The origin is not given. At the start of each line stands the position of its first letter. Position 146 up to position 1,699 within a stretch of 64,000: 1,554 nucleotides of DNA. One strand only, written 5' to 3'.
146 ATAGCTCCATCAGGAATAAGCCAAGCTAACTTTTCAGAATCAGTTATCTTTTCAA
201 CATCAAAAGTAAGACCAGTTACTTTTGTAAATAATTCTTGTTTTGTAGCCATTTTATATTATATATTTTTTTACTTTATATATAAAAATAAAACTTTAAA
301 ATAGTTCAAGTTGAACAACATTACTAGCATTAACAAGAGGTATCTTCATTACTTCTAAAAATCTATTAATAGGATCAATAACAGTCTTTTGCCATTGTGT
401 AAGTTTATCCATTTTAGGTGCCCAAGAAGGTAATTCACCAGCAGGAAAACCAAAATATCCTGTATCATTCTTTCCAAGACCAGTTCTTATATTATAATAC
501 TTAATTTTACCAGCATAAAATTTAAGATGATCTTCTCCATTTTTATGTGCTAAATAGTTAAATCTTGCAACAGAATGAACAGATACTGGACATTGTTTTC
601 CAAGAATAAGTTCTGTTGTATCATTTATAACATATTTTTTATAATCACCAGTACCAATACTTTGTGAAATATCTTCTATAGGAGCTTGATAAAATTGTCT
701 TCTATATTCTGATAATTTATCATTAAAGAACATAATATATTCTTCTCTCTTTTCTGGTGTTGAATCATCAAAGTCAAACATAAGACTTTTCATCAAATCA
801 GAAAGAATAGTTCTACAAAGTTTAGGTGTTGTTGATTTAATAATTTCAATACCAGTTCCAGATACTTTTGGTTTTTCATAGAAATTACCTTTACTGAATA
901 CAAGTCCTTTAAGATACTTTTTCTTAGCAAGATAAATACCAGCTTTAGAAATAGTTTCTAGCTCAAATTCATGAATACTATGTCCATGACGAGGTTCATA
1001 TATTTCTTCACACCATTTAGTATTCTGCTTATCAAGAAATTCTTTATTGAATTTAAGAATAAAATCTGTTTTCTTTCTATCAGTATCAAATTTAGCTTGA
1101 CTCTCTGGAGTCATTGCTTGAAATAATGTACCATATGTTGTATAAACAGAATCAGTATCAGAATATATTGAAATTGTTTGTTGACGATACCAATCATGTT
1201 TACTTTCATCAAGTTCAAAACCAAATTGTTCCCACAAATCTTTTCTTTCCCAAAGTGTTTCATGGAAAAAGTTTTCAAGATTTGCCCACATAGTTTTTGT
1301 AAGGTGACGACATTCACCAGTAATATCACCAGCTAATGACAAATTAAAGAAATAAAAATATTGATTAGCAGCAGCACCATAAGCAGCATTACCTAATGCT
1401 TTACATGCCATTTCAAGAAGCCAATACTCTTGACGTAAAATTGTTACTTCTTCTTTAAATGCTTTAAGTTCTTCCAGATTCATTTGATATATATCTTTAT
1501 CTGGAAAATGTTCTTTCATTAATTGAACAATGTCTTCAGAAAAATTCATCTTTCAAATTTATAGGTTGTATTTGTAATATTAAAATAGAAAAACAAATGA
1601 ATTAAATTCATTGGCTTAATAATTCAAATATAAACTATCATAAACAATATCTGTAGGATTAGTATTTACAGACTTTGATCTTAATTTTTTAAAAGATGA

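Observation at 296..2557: Stand-alone C-terminal half of a family-B DNA polymerase next to a Dam methylase: split or truncated gene 43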

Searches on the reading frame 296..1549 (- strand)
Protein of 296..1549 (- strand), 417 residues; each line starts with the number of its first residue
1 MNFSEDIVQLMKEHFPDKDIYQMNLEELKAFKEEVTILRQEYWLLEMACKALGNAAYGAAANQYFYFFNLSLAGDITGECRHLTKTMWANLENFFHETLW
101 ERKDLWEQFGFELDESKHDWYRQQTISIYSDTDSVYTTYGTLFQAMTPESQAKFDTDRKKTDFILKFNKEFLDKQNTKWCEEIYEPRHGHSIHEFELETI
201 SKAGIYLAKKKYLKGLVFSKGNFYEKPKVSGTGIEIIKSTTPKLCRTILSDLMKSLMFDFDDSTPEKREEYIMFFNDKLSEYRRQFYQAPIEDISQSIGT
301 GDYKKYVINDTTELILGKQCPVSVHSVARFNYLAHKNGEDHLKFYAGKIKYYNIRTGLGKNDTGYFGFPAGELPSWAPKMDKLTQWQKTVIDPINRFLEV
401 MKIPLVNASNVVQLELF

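Call 4: search_protein_families(library=pfam, proteins=[window:296-1549:-], max_evalue=0.01)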
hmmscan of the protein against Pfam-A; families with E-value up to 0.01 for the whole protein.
window:296-1549:- (417 aa): 2 families
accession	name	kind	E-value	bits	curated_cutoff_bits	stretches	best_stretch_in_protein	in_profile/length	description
PF00136.26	DNA_pol_B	-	5.4e-08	32.5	23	1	47-140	155-237/453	DNA polymerase family B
PF20286.3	divDNApol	-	0.00076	18.2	25.7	0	46-94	142-190/705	Divergent Family B DNA polymerase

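Call 7: search_dna_similar(query=window:296-1549:-, collection=phages, mode=protein, max_rows=30)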
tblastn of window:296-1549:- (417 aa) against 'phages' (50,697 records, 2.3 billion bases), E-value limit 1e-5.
Records with a match: 1262; places in all: 1262; records where one place covers at least 80% of the query: 4.
Best place of each record, by identity: <60% 1262.
By first word of the organism name: Synechococcus 367; Escherichia 251; Salmonella 160; Klebsiella 78; Vibrio 66; Cyanophage 52; Enterobacter 30; Shigella 26; Serratia 23; Prochlorococcus 22; and 36 more.
By host as written in the record: - 288; Synechococcus 99; Escherichia coli 99; Klebsiella pneumoniae 35; Synechococcus sp. 33; Synechococcus sp. WH7803 28; Salmonella enterica 26; Escherichia coli O157:H7 26; and 262 more.
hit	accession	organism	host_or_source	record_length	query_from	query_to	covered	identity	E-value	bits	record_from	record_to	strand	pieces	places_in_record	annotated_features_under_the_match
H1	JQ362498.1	Sphingomonas phage PAU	Sphingomonas paucimobilis, Felix ...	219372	11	398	93%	25.1%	1e-15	86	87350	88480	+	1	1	110: gp110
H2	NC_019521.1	Sphingomonas phage PAU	Sphingomonas paucimobilis, Felix ...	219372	11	398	93%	25.1%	1e-15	86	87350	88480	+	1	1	110: gp110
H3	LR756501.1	uncultured phage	metagenomic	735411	104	417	75%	29.1%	8e-24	110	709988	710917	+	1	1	record has no annotation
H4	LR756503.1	uncultured phage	metagenomic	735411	104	417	75%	29.1%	8e-24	110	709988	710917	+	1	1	record has no annotation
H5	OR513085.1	Chryseobacterium phage MA9V-2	Chryseobacterium indologenes MA9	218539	73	407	80%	25.4%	1e-15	86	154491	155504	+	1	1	DNA polymerase family B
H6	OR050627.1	Chryseobacterium phage MA9V-1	Chryseobacterium indologenes MA9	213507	73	407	80%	25.2%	8e-16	86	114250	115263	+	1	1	DNA polymerase family B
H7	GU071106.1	Synechococcus phage Syn19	Synechococcus sp. WH8109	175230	128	401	66%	30.5%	4e-18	93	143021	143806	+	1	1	gp43: DNA polymerase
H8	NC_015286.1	Synechococcus phage Syn19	Synechococcus sp. WH8109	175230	128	401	66%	30.5%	4e-18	93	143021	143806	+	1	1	gp43: DNA polymerase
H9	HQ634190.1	Cyanophage Syn2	Synechococcus sp. WH8012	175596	128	401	66%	30.5%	4e-18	93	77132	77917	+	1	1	DNA polymerase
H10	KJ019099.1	Synechococcus phage ACG-2014f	-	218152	128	401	66%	30.1%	3e-16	87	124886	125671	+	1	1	DNA polymerase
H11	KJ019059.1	Synechococcus phage ACG-2014f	-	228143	128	401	66%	30.1%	3e-16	87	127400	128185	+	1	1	DNA polymerase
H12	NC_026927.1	Synechococcus phage ACG-2014f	-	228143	128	401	66%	30.1%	3e-16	87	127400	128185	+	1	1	DNA polymerase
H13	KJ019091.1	Synechococcus phage ACG-2014f_Syn7803US26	-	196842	128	401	66%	30.1%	3e-16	87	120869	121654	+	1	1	DNA polymerase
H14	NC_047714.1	Synechococcus phage ACG-2014f_Syn7803US26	-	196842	128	401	66%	30.1%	3e-16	87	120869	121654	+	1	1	DNA polymerase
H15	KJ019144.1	Synechococcus phage ACG-2014f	-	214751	128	401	66%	30.1%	3e-16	87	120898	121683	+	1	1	DNA polymerase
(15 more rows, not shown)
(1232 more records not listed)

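Call 8: search_solved_structures(query=window:296-1549:-, max_evalue=0.01, show_alignments=2)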
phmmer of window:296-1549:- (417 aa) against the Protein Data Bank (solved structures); distinct sequences matched with E-value up to 0.01: 30.
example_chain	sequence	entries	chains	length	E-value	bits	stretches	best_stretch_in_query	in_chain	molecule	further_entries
3kd1_E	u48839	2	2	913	9.9e-09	37.9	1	124-371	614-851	DNA polymerase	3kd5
3lds_A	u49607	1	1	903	2e-08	36.9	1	124-371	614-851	DNA-directed DNA polymerase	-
4i9l_A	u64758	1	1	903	4.1e-08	35.9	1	125-371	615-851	DNA polymerase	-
2dtu_A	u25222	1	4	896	6e-08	35.3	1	125-371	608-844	DNA polymerase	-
3cq8_A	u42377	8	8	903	6.1e-08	35.3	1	125-371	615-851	DNA polymerase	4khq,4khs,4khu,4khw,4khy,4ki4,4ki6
1clq_A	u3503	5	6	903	6.1e-08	35.3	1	125-371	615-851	PROTEIN (DNA POLYMERASE) | DNA POLYMERASE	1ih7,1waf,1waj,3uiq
1ig9_A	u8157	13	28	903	6.1e-08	35.3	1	125-371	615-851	DNA POLYMERASE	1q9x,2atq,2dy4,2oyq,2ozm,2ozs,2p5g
3l8b_A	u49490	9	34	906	6.3e-08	35.3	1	125-371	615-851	DNA polymerase | DNA-directed DNA polymerase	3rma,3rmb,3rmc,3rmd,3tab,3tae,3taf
1q9y_A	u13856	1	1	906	6.3e-08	35.3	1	125-371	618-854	DNA POLYMERASE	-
7f4y_A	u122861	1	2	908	6.3e-08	35.3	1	125-371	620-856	DNA polymerase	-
4j2d_A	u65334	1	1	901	6.8e-08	35.2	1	125-371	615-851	DNA polymerase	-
4j2a_A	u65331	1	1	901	6.8e-08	35.2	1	125-371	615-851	DNA polymerase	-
4j2e_A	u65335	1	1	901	6.8e-08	35.1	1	125-371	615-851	DNA polymerase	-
4j2b_A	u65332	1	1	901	6.8e-08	35.1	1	125-371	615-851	DNA polymerase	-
3sq1_A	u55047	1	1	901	6.8e-08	35.1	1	125-371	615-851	DNA polymerase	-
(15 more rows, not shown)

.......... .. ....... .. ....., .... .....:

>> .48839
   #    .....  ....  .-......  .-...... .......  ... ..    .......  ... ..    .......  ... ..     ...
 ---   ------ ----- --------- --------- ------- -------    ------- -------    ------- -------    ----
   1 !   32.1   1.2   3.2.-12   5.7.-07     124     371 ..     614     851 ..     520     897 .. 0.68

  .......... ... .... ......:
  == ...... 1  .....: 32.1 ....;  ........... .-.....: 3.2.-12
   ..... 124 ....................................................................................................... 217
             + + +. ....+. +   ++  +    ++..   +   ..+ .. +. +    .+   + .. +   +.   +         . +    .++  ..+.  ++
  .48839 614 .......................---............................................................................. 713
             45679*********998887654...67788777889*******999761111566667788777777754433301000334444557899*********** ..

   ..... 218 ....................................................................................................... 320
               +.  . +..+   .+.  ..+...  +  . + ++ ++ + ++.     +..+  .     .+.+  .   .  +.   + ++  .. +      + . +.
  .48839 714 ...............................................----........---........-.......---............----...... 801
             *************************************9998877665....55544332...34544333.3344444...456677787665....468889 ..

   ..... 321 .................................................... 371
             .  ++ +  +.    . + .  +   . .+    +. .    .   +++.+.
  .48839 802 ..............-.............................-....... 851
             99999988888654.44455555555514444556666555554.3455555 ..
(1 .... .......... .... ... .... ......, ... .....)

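Call 9: get_annotated_region(hit=H1, flank=6000)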
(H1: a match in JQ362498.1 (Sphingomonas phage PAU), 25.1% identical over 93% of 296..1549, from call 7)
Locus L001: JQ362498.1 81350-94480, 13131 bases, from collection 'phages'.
description: Sphingomonas phage PAU, complete genome.
organism: Sphingomonas phage PAU (NCBI taxid 1150991)
taxonomy: Viruses; Duplodnaviria; Heunggongvirae; Uroviricota; Caudoviricetes
host: Sphingomonas paucimobilis, Felix d'Herelle Reference Center for Phages host #1398; source: silkworms; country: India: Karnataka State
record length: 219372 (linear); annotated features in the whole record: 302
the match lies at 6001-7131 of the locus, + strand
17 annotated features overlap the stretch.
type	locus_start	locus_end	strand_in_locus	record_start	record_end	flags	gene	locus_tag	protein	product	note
CDS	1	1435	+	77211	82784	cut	103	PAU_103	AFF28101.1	gp103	-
CDS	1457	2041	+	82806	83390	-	104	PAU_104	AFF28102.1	gp104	-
CDS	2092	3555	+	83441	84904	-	105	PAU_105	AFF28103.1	gp105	-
CDS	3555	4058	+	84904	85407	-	106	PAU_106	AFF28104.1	gp106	-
CDS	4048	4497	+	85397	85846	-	107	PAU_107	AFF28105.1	gp107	-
CDS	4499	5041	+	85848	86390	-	108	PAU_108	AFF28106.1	gp108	-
CDS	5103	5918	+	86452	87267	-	109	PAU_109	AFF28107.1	gp109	-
CDS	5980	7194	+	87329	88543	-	110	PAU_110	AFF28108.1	gp110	DNA polymerase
CDS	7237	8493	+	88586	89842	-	111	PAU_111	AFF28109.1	gp111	-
CDS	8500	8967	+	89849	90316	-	112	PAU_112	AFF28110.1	gp112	-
CDS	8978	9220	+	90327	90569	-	113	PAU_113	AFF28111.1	gp113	-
CDS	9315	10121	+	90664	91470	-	114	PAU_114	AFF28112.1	gp114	-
CDS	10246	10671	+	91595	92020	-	115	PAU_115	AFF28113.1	gp115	-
CDS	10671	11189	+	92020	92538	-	116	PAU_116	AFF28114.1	gp116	-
CDS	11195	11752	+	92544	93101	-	117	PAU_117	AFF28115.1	gp117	-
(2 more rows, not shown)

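Call 10: get_annotated_region(hit=H5, flank=6000)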
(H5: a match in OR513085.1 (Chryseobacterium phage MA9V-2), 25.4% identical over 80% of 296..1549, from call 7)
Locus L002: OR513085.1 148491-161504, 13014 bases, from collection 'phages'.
description: Chryseobacterium phage MA9V-2, complete genome.
organism: Chryseobacterium phage MA9V-2 (NCBI taxid 3076797)
taxonomy: Viruses; Duplodnaviria; Heunggongvirae; Uroviricota; Caudoviricetes
host: Chryseobacterium indologenes MA9; source: Medical sewage; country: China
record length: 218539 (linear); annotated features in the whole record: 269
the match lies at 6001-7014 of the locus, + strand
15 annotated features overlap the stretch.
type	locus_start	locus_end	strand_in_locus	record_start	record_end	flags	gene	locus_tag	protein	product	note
CDS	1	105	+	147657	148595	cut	-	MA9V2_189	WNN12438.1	hypothetical protein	-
CDS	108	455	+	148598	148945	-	-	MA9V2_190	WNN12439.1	hypothetical protein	-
CDS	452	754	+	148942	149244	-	-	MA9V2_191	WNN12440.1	hypothetical protein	-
CDS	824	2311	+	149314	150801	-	-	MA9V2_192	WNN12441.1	DNA polymerase II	-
CDS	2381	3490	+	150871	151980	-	-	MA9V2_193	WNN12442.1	hypothetical protein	-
CDS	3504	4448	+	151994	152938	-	-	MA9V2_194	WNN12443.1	hypothetical protein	-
CDS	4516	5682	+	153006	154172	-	-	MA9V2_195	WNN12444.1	RNA-guided endonuclease TnpB family protein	-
CDS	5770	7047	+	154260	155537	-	-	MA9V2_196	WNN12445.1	DNA polymerase family B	-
CDS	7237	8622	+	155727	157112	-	-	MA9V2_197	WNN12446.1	hypothetical protein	-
CDS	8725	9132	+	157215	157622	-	-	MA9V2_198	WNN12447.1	sigma-70 region 2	-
CDS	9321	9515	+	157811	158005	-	-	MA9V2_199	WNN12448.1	hypothetical protein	-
CDS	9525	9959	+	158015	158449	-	-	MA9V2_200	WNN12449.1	hypothetical protein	-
CDS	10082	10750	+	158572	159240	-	-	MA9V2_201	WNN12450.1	hypothetical protein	-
CDS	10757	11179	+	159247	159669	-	-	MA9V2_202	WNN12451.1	hypothetical protein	-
CDS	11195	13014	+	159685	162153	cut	-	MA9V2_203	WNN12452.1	lysozyme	-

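Call 16: find_encoding_contigs(protein=window:296-1549:-, flank=10000, max_places=6)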
Protein window:296-1549:- (417 aa): 2 contigs read that carry it; 2 places shown.
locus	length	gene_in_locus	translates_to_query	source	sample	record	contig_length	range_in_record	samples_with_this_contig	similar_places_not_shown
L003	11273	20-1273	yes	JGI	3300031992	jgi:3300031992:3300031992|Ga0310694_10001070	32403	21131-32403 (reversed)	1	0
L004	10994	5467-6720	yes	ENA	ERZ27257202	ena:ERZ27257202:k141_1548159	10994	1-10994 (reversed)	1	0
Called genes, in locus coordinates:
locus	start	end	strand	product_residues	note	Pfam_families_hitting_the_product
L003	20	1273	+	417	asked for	PF00136:DNA_pol_B (faint)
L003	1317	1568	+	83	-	-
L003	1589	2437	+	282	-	-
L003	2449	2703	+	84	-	-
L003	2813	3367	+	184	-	PF01025:GrpE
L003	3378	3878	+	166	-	-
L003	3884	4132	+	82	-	-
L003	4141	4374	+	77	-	-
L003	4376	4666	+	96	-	-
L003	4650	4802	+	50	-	-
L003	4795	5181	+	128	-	-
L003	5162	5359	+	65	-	-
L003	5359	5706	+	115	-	-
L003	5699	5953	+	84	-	-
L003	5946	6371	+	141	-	-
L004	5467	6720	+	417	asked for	PF00136:DNA_pol_B (faint)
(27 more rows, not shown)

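Call 17: find_homologous_proteins(query=window:296-1549:-, max_evalue=0.00001)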
Query window:296-1549:- (417 aa): 618 proteins with E <= 0.00001 among 3515 candidates; the best 120 are listed.
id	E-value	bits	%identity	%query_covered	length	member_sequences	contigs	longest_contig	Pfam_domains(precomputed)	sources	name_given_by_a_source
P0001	5.3e-287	969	100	100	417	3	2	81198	PF00136.27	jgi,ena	-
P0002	7.5e-273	923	95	100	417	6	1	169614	PF00136.27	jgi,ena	-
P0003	1.6e-264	895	93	100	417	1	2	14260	PF00136.27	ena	-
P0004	3.1e-256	868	90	100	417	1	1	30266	PF00136.27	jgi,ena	-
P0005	5.4e-256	867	90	100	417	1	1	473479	PF00136.27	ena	-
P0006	2.2e-254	862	89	100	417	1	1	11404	PF00136.27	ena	-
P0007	1.1e-253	860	89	100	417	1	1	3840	PF00136.27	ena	-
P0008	1.2e-253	860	89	100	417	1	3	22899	PF00136.27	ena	-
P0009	8.3e-248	840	85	100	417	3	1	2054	PF00136.27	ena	-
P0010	4.6e-246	835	85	100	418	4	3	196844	PF00136.27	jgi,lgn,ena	-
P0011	3.6e-245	832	85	100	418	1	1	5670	PF00136.27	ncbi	-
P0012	4.1e-245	831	85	100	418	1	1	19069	PF00136.27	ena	-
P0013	7.3e-244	827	84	100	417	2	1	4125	PF00136.27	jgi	-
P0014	1.0e-241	820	84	100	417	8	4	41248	PF00136.27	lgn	-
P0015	1.0e-240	817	84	100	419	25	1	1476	PF00136.27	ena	-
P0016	7.7e-237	804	82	100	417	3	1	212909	PF00136.27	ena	-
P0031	2.2e-215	734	76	100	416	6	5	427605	PF00136.27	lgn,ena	-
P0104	4.9e-184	630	67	100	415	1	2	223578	PF00136.27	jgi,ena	-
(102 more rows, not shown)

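Call 20: find_related_loci(query=window:296-1549:-, collection=viral_contigs, flank=10000)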
Query window:296-1549:- (417 aa) in viral_contigs; peptide patterns used: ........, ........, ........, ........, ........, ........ (x = any residue, [..] = any of these).
10 stretches matched a pattern; 2 encode a relative of the query (tblastn E <= 1e-3); 2 distinct loci.
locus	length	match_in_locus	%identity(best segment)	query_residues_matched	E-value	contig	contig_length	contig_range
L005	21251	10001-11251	95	1-417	0e+0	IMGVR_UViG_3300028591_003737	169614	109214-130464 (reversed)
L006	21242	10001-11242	68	1-417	0e+0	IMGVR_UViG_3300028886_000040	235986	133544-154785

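Call 23: find_related_loci(query=A1, collection=viral_contigs, flank=3000)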
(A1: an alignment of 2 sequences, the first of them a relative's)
Query A1 (495 aa) in viral_contigs; peptide patterns used: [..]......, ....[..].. (x = any residue, [..] = any of these).
526 stretches matched a pattern; 319 encode a relative of the query (tblastn E <= 1e-3); the best 80 are kept; 80 distinct loci.
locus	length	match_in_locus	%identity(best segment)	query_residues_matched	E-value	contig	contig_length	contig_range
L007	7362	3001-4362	34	1-477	7e-77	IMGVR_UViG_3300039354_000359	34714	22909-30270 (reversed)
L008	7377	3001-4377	34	1-479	1e-74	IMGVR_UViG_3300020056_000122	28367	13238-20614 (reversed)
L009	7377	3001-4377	33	1-479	9e-74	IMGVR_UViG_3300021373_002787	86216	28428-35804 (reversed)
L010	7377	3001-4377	34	1-479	3e-73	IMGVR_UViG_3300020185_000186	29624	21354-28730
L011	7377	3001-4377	33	1-479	3e-73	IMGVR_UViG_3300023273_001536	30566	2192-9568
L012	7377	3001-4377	33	1-479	4e-73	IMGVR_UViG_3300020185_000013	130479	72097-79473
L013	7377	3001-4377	33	1-479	4e-73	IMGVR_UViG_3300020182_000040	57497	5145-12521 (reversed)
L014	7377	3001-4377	33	1-479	3e-73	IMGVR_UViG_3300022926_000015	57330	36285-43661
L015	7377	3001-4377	33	1-479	3e-73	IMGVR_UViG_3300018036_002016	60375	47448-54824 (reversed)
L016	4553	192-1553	33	1-474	8e-73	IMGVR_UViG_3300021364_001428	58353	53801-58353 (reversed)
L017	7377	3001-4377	33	1-479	2e-72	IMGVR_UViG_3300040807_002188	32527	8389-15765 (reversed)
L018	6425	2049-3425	33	1-479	2e-72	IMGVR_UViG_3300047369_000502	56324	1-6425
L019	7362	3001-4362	33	1-477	2e-72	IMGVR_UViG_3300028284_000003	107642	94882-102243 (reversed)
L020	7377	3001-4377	33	1-479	2e-72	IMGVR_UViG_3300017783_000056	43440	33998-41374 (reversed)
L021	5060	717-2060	33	1-468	3e-72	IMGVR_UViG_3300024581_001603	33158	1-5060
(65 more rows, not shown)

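Call 39: find_encoding_contigs(protein=P0104, flank=3000, max_places=3)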
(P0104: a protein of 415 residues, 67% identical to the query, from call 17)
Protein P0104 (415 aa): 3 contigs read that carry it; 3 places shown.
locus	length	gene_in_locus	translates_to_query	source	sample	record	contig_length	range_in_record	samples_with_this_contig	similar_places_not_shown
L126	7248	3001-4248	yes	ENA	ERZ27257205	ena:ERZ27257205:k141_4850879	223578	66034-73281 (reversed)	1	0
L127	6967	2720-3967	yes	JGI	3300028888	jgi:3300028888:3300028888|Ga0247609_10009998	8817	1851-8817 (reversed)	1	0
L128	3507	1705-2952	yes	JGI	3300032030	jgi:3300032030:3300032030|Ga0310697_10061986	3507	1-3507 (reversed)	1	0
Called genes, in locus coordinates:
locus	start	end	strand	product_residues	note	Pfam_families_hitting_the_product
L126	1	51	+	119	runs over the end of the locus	-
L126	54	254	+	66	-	-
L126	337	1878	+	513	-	PF03104:DNA_pol_B_exo1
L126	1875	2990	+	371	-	PF24308:DUF7487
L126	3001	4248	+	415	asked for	PF00136:DNA_pol_B (faint)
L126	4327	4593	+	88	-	-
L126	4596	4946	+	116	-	-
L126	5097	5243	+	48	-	-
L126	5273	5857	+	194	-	-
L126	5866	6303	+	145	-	-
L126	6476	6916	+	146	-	-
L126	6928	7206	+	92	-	-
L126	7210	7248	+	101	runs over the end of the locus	-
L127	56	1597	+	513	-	PF03104:DNA_pol_B_exo1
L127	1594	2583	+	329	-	PF24308:DUF7487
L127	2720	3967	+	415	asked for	PF00136:DNA_pol_B (faint)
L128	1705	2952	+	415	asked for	PF00136:DNA_pol_B (faint)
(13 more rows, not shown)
